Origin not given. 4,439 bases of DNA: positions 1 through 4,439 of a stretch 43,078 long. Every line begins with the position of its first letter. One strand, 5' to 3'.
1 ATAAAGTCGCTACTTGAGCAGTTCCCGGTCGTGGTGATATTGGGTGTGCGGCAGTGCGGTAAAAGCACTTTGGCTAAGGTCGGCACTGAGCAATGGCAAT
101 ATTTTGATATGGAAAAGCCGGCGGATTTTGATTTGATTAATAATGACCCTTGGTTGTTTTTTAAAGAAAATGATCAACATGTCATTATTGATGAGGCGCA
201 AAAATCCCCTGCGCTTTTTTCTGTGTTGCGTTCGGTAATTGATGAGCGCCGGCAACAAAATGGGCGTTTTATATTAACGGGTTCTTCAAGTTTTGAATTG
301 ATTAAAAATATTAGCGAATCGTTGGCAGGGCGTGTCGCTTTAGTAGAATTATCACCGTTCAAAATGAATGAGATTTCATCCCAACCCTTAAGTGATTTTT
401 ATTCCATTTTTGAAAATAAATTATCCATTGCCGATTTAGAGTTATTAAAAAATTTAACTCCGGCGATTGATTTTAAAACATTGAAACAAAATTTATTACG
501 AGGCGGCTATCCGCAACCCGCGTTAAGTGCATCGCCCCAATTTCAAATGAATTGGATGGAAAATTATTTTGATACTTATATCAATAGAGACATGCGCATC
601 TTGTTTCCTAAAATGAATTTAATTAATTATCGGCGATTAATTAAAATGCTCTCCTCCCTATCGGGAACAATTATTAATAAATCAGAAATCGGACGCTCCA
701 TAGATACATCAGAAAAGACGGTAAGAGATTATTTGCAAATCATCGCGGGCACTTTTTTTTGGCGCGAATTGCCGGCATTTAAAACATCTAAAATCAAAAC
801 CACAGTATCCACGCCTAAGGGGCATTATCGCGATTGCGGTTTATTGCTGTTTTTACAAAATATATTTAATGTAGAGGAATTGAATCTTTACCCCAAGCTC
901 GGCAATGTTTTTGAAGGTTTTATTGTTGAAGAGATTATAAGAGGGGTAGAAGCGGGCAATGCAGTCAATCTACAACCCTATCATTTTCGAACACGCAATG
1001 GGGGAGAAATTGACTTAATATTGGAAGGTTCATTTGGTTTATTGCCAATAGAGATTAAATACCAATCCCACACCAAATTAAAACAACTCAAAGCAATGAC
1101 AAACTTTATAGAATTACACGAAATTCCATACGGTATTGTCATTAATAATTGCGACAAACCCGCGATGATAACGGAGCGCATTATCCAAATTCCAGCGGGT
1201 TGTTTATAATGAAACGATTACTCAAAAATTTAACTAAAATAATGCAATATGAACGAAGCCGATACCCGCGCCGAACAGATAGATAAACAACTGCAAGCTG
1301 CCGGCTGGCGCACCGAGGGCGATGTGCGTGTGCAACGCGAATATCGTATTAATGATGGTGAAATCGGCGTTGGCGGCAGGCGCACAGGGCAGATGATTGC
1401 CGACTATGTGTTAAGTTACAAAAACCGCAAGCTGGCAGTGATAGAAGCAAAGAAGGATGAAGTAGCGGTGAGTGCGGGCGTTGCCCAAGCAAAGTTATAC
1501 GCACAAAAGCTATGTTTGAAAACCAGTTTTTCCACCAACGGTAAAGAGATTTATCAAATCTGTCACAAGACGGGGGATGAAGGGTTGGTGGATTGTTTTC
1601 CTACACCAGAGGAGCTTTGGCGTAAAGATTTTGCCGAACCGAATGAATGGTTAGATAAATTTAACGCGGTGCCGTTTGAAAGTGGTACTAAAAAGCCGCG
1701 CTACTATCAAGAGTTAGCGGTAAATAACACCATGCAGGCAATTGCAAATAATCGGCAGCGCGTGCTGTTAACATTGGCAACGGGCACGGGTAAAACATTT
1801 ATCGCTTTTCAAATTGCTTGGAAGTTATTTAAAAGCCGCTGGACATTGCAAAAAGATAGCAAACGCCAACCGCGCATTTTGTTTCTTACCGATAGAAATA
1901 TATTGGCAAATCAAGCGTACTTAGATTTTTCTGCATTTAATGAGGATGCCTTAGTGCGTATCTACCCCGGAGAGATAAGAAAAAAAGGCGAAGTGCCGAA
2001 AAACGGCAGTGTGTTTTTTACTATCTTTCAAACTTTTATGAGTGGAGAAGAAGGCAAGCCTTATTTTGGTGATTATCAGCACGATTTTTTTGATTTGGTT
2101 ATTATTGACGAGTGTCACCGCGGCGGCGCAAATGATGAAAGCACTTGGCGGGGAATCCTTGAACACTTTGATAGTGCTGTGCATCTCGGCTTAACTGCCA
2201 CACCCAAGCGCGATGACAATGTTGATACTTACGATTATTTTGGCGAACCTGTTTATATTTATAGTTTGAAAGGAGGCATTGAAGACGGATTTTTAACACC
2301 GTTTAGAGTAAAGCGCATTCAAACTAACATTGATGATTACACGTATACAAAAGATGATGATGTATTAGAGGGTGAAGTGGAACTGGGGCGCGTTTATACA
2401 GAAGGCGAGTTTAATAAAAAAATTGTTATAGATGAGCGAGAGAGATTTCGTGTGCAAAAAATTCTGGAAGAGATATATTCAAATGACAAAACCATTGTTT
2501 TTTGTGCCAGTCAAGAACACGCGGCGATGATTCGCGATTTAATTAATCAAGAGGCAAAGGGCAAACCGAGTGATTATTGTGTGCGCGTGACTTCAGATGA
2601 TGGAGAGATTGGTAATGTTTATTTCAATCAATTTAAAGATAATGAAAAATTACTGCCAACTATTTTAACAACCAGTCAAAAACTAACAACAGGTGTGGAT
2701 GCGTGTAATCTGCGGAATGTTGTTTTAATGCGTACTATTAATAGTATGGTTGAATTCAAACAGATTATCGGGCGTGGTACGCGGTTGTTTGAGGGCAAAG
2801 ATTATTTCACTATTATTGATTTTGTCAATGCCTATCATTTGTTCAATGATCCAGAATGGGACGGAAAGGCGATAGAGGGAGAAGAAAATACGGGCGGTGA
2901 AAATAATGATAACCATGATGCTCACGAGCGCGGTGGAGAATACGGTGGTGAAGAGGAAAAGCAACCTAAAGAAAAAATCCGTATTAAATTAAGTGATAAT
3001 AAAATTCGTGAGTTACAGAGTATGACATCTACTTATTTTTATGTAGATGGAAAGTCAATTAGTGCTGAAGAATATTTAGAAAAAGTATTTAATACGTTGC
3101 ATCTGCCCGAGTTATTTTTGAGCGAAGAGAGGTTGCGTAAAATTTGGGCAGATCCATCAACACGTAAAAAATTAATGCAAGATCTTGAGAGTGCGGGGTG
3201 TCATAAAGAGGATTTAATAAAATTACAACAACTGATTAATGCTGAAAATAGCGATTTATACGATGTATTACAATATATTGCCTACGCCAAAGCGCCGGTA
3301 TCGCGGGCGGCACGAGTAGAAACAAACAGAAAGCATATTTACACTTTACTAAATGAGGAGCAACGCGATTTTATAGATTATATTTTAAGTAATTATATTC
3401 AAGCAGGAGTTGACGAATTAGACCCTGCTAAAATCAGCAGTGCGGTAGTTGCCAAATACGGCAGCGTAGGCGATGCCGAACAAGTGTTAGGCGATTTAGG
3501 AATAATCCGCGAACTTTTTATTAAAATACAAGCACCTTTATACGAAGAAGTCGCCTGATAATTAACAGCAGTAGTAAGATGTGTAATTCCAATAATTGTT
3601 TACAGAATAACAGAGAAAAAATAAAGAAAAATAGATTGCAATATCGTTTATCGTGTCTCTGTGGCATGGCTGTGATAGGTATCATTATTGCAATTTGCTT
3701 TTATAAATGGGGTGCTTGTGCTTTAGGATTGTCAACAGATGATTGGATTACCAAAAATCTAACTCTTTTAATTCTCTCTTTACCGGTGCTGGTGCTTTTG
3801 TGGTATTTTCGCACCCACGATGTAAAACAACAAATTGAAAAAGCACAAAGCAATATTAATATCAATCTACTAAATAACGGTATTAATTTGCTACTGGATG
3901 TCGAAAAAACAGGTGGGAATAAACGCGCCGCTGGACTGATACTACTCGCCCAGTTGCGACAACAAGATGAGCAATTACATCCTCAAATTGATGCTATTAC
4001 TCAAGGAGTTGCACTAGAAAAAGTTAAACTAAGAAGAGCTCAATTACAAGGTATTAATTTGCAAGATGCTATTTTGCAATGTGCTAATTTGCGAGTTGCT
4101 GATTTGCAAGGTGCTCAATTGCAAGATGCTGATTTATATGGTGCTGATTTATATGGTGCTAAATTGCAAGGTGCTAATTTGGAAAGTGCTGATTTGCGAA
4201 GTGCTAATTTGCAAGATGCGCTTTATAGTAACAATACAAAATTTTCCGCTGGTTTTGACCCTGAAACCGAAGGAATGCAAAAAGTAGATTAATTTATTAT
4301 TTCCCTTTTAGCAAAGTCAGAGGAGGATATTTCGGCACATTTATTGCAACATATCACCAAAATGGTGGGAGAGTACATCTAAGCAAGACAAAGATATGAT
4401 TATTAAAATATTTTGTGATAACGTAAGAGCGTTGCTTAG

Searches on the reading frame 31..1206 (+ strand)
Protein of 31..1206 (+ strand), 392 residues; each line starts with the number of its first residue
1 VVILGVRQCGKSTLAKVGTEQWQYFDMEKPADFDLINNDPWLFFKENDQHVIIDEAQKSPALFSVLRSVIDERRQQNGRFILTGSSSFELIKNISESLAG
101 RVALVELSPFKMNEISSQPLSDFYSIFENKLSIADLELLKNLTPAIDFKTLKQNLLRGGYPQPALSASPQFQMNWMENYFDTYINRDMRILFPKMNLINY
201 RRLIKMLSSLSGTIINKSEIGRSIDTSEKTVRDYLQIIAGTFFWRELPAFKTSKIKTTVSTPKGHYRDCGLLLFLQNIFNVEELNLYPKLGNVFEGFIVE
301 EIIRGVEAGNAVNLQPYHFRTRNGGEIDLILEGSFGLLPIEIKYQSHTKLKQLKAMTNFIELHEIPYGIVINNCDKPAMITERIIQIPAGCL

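Call 54: search_protein_families(library=pfam, proteins=[window:31-1206:+], max_evalue=0.00001)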
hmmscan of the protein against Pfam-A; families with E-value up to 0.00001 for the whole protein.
window:31-1206:+ (392 aa): 2 families
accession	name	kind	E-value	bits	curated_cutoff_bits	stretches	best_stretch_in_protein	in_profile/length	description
PF13635.12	DUF4143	-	1.5e-31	109.8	28.1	1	186-344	2-159/160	Domain of unknown function (DUF4143)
PF13173.12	AAA_14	-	3.4e-25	89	27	1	1-115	5-128/129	AAA domain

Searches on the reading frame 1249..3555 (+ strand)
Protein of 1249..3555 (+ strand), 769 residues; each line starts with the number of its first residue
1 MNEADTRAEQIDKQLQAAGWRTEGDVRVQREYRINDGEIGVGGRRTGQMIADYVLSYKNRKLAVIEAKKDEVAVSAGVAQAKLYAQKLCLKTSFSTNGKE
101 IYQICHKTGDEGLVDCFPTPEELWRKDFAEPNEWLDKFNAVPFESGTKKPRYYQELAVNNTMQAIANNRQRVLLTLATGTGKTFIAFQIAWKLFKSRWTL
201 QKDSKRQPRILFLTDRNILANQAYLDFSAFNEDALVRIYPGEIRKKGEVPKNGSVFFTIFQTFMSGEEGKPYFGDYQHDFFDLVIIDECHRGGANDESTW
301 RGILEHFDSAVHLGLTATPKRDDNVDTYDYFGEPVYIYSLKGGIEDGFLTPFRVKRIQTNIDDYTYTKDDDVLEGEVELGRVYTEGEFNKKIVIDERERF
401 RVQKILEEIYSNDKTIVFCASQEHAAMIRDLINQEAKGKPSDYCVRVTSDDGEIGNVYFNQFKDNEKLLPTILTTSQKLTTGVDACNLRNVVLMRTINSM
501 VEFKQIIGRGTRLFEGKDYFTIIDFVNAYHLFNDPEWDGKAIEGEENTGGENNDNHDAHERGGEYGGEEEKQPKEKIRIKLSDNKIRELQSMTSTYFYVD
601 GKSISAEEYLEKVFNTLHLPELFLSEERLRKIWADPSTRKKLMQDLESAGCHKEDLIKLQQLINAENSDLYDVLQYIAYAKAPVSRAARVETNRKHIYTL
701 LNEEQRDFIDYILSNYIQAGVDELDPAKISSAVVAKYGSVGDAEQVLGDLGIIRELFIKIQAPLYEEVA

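Call 54: search_protein_families(library=pfam, proteins=[window:1249-3555:+], max_evalue=0.00001)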
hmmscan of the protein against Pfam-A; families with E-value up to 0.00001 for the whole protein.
window:1249-3555:+ (769 aa): 5 families
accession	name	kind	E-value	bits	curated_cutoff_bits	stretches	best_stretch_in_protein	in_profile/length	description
PF04851.21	ResIII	-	3.4e-37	128.3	22.5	1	148-321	2-164/164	Type III restriction enzyme, res subunit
PF08463.15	EcoEI_R_C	-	8.9e-24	84.9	24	1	607-765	1-163/163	EcoEI R protein C-terminal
PF18766.7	SWI2_SNF2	-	4.4e-21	76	26.7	1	153-355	1-191/221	SWI2/SNF2 ATPase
PF00270.35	DEAD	-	4.4e-12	46.5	26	1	154-321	4-162/167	DEAD/DEAH box helicase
PF00271.37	Helicase_C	-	9.5e-06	26.3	23.5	0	404-512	8-108/110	Helicase conserved C-terminal domain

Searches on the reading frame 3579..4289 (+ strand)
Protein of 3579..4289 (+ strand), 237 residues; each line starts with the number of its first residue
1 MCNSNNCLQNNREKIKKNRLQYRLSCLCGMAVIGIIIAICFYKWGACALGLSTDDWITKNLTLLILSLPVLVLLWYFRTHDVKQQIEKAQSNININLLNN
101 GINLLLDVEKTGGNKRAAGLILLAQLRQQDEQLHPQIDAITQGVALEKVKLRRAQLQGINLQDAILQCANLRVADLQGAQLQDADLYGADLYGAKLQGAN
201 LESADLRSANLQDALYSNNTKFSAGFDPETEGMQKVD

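Call 54: search_protein_families(library=pfam, proteins=[window:3579-4289:+], max_evalue=0.00001)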
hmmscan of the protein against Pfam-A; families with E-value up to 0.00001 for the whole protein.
window:3579-4289:+ (237 aa): 2 families
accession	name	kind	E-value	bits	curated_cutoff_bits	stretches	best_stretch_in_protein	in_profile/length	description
PF00805.28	Pentapeptide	-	8.9e-19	67.1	20.2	2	154-191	1-38/40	Pentapeptide repeats (8 copies)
PF13599.13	Pentapeptide_4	-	1.6e-07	31.7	38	1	144-205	16-77/78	Pentapeptide repeat region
